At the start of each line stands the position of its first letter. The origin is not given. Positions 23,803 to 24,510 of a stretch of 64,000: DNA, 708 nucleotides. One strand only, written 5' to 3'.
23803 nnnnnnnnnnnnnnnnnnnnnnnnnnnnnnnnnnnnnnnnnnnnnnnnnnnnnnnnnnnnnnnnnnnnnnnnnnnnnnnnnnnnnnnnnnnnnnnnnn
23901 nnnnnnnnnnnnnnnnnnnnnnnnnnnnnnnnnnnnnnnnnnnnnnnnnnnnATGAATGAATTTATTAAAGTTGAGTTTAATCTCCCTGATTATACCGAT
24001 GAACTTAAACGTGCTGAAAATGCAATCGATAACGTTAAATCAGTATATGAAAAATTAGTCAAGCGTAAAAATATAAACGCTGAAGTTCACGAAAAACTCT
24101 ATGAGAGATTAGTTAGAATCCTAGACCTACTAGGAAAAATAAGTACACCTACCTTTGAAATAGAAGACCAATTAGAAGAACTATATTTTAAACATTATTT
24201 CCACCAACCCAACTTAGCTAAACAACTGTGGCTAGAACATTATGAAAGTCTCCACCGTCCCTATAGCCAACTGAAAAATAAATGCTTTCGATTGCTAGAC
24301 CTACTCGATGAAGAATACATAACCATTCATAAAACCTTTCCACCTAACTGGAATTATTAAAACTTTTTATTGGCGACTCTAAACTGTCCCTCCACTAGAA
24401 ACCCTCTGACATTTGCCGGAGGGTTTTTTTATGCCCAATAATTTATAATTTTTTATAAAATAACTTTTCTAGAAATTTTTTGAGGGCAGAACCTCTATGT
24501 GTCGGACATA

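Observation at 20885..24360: Promoter-less operon combining two small membrane proteins, a macrodomain and an orphan C5-MTase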

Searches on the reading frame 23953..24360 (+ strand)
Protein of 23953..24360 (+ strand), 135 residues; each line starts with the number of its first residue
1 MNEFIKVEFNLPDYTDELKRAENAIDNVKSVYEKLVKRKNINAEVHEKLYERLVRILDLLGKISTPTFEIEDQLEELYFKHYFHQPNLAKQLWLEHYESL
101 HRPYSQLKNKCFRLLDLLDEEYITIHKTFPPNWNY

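Call 5: search_protein_families(library=pfam, proteins=[window:23953-24360:+], max_evalue=0.1)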
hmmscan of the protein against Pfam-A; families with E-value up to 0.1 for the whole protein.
window:23953-24360:+ (135 aa): 2 families
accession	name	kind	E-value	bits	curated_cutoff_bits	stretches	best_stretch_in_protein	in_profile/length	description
PF25240.1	PUB2_N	-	0.016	15.6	29.5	1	30-74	13-57/140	PUB2-like, N-terminal domain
PF09687.15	PRESAN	-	0.03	15.2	23.7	0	19-54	36-71/125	Plasmodium RESA N-terminal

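Call 6: search_protein_families(library=phrogs, proteins=[window:23953-24360:+], max_evalue=0.01)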
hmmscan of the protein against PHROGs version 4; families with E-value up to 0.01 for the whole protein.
window:23953-24360:+ (135 aa): 0 families

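Call 45: find_homologous_proteins(query=window:23953-24357:+)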
Query window:23953-24357:+ (135 aa): 8 proteins with E <= 0.001 among 51 candidates.
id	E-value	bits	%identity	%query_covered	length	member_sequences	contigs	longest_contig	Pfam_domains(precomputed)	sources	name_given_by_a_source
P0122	5.0e-80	284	92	100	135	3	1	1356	-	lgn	-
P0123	6.1e-43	164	54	100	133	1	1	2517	-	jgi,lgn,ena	-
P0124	5.0e-38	148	52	96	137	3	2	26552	-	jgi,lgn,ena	jgi:hypothetical protein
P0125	5.6e-38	148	52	96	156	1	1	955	-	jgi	jgi:hypothetical protein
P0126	1.3e-37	147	52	96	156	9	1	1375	-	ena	-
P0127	8.8e-36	141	52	96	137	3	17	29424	-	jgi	jgi:hypothetical protein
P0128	1.1e-32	131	48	96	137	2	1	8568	-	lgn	-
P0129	1.1e-31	128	48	96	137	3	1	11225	-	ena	-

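Call 47: search_protein_families(library=ncbifam, proteins=[window:23953-24360:+], max_evalue=0.01)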
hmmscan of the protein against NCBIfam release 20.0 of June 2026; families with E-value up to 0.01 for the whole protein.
window:23953-24360:+ (135 aa): 2 families
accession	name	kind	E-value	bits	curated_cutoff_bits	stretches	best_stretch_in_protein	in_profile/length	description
TIGR03513.1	GldL_gliding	equivalog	0.0015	18.5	68.3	1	10-77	162-229/247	type IX secretion system motor protein PorL/GldL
TIGR00604.1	rad3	subfamily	0.0092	14.6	246.95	1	20-76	249-306/706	DNA repair helicase (rad3)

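Call 48: search_protein_families(library=padloc, proteins=[window:23953-24360:+], max_evalue=0.01)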
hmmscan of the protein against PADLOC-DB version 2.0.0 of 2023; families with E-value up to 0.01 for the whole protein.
window:23953-24360:+ (135 aa): 0 families

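Call 71: predict_structure(alignment_id=A3)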
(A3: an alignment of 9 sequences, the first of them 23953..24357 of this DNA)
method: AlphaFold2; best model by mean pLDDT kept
length: 135 residues; sequences in the alignment: 9
mean_pLDDT: 89.2   pTM: 0.77
mean pLDDT of the five models: 89.2, 89.0, 88.9, 88.7, 88.4
residues with pLDDT >= 90: 82; 70-90: 43; 50-70: 9; < 50: 1
segments of 3 or more residues with pLDDT < 50: none
pLDDT, mean of each block of 10 residues (from residue 1): 61 91 97 93 93 96 91 89 90 86 94 96 90 75
secondary structure, 60 per line:
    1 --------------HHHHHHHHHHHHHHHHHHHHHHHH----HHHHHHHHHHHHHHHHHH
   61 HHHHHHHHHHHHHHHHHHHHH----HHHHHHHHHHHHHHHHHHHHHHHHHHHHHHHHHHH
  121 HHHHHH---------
elements in order: H15-38 H43-81 H86-126

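Call 74: fold_search(model_id=the predicted structure, library=pdb)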
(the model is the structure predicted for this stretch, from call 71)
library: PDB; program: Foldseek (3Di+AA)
matches with E <= 10: 503; with E <= 0.001: 0
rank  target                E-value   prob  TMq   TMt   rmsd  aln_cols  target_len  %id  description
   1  8tsb_B                4.4e-01  0.44  0.35  0.22  31.1       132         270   14  Human PI3K p85alpha/p110alpha bound to compound 2 (released 2023-11-22)
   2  5jsn_B                4.7e-01  0.80  0.37  0.41   7.0       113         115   18  Bcl2-inhibitor complex (released 2016-11-16)
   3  7ae9_A                4.7e-01  0.23  0.22  0.21  13.2       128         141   18  Crystal structure of mono-AMPylated HEPN(R46E) toxin in complex with MNT antitoxin (released 2020-12-30)
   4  8bsa_A                4.7e-01  0.23  0.25  0.22  20.4       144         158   12  Vc1313-LBD bound to D-arginine (released 2023-06-07)
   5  5uk8_B                4.9e-01  0.44  0.38  0.25  30.2       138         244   15  The co-structure of (R)-4-(6-(1-(cyclopropylsulfonyl)cyclopropyl)-2-(1H-indol-4-yl)pyrimidin-4-yl)-3-methylmorpholine  (released 2017-06-14)
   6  7q83_B                4.9e-01  0.25  0.24  0.22  11.5       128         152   12  Crystal structure of S. cerevisiae Sso2 in complex with the pleckstrin homology domain of Sec3 (released 2022-08-31)
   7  3hhm_B                5.2e-01  0.33  0.32  0.21  28.6       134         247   12  Crystal structure of p110alpha H1047R mutant in complex with niSH2 of p85alpha and the drug wortmannin (released 2009-09-29)
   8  5n77_E                5.4e-01  0.82  0.42  0.26   7.1       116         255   19  Crystal structure of the cytosolic domain of the CorA magnesium channel from Escherichia coli in complex with magnesiu (released 2017-07-12)
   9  4mh6                  5.4e-01  0.47  0.34  0.31  16.8       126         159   15  2.8 Angstrom Crystal Structure of Type III Secretion Protein YscO from Vibrio parahaemolyticus (released 2013-09-11)
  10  3uun_B                5.7e-01  0.77  0.43  0.50   9.6       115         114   12  Crystal Structure of N-terminal first spectrin repeat of dystrophin (released 2012-09-19)
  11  5ecf_E                5.7e-01  0.30  0.32  0.29  16.6       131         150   11  Ligand binding domain 1 of Penicillium marneffei MP1 protein complexed with arachidonic acids (released 2016-10-19)
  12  8e0m_K                5.7e-01  0.25  0.27  0.22  19.7       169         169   20  Homotrimeric variant of tcTRP9, BGL15 (released 2023-04-12)
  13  2avk                  6.0e-01  0.28  0.27  0.27  14.5       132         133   15  met-azido-DcrH-Hr (released 2006-08-08)
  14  5cwm                  6.4e-01  0.47  0.34  0.21  19.0       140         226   16  Crystal structure of de novo designed helical repeat protein DHR64 (released 2015-12-16)
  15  8xyv_A                6.7e-01  0.57  0.33  0.43   7.1       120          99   13  De novo designed protein 0705-5 (released 2024-10-02)
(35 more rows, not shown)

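Call 95: find_related_loci(query=A3, collection=viral_contigs, flank=7000)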
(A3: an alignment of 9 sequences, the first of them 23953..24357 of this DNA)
Query A3 (135 aa) in viral_contigs; peptide patterns used: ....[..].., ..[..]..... (x = any residue, [..] = any of these).
77 stretches matched a pattern; 1 encode a relative of the query (tblastn E <= 1e-3); 1 distinct loci.
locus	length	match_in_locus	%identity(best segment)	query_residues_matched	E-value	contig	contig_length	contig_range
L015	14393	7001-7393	48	3-133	5e-41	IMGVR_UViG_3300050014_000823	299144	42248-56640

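Call 100: find_encoding_contigs(protein=P0127, flank=7000, max_places=2)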
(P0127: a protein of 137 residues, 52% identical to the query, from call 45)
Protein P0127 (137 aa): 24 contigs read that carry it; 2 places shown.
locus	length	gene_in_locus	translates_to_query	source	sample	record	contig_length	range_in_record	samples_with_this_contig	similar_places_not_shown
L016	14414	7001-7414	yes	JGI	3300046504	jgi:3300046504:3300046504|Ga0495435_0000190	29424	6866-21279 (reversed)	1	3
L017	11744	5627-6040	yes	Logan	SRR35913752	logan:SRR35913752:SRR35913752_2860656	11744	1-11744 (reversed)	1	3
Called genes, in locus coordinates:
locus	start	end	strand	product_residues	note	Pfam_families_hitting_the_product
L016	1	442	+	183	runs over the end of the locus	-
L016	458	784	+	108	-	-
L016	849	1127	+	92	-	-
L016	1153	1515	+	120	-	-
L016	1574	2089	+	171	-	PF02945:Endonuclease_7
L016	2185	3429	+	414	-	PF26926:Phage_T4_rIIB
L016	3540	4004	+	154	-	PF02945:Endonuclease_7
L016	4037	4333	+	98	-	-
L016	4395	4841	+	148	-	-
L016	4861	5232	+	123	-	-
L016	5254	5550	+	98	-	-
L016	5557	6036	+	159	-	-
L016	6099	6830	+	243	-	-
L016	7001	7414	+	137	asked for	-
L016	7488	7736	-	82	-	-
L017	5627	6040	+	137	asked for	-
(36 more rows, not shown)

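Call 101: find_encoding_contigs(protein=P0129, flank=7000, max_places=1)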
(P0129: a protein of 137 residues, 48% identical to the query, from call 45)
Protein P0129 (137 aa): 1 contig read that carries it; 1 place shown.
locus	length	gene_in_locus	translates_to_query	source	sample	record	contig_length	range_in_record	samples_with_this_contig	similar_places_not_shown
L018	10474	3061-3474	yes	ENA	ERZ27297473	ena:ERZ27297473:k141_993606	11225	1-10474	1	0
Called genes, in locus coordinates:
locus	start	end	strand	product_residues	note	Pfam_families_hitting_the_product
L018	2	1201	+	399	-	?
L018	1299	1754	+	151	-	-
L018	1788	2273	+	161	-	-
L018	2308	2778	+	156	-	-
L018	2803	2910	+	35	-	-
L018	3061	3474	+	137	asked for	-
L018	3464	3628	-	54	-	-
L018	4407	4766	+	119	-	-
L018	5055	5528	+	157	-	-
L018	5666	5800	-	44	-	-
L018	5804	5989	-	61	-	-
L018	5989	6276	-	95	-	-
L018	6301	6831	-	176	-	-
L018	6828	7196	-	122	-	-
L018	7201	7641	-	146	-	-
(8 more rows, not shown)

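Call 102: find_encoding_contigs(protein=P0124, flank=7000, max_places=1)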
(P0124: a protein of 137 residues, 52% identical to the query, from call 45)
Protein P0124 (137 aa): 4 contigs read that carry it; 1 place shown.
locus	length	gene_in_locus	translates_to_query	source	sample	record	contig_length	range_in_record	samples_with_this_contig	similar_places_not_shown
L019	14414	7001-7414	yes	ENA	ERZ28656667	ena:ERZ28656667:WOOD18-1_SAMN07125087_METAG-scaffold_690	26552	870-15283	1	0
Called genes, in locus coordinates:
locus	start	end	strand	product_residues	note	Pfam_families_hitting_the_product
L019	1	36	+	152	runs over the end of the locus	-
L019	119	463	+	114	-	-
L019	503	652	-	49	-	-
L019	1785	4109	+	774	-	-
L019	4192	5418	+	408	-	PF26926:Phage_T4_rIIB (weak)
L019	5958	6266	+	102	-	-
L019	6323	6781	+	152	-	-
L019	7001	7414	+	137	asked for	-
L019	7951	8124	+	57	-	-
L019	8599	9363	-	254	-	-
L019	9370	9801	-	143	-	-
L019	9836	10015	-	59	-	-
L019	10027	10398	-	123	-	-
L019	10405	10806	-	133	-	-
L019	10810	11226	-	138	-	-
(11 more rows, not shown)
